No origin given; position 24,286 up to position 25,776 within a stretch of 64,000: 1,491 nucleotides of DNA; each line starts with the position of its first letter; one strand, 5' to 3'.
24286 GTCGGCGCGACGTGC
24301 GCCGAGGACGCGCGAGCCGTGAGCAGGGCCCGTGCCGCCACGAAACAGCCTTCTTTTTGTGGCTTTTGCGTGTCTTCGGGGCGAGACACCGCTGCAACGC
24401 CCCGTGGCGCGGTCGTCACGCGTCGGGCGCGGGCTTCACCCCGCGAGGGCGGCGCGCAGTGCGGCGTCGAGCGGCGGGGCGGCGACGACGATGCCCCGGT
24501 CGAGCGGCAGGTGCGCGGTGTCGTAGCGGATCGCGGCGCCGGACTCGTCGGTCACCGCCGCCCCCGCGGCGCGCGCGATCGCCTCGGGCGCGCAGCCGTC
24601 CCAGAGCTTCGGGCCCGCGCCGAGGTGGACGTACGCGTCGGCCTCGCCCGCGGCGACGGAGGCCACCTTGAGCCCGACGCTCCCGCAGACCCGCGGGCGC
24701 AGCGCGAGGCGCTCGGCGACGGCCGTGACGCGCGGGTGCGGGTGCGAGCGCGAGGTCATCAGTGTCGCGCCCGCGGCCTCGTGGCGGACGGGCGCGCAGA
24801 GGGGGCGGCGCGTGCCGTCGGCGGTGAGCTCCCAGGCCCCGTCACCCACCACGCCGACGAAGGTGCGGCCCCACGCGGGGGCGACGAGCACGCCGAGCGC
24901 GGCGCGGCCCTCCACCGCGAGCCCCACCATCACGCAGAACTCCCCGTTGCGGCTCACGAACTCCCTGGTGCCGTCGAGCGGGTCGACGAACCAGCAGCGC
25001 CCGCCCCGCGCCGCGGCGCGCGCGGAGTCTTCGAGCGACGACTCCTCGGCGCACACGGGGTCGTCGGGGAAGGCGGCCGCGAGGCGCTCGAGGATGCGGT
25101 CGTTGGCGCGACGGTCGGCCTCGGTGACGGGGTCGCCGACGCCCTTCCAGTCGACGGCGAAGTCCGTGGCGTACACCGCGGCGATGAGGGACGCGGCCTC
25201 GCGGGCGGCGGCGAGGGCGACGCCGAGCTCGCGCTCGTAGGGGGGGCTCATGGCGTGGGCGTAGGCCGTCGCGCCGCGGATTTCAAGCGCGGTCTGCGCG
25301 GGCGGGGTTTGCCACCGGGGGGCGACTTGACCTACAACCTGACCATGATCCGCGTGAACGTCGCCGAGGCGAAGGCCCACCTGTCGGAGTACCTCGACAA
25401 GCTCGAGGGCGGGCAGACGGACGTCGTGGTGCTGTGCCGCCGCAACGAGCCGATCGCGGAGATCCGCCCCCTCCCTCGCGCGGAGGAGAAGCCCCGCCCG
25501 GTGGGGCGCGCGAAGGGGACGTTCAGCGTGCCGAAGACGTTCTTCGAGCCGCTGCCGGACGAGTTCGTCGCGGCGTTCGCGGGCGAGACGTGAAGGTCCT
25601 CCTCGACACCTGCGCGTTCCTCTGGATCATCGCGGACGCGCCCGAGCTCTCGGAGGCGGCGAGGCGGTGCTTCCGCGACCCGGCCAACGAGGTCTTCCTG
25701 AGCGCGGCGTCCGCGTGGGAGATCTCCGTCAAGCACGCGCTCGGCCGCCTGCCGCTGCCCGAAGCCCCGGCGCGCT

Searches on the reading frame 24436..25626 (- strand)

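Call 44: search_protein_families(library=pfam, proteins=[window:24436-25626:-], max_evalue=0.001)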
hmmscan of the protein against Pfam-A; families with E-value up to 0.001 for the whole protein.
window:24436-25626:- (396 aa): 1 family
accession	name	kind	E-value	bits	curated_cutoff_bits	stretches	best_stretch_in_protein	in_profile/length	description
PF00459.30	Inositol_P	-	6.4e-50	170.6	27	1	135-388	7-259/271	Inositol monophosphatase family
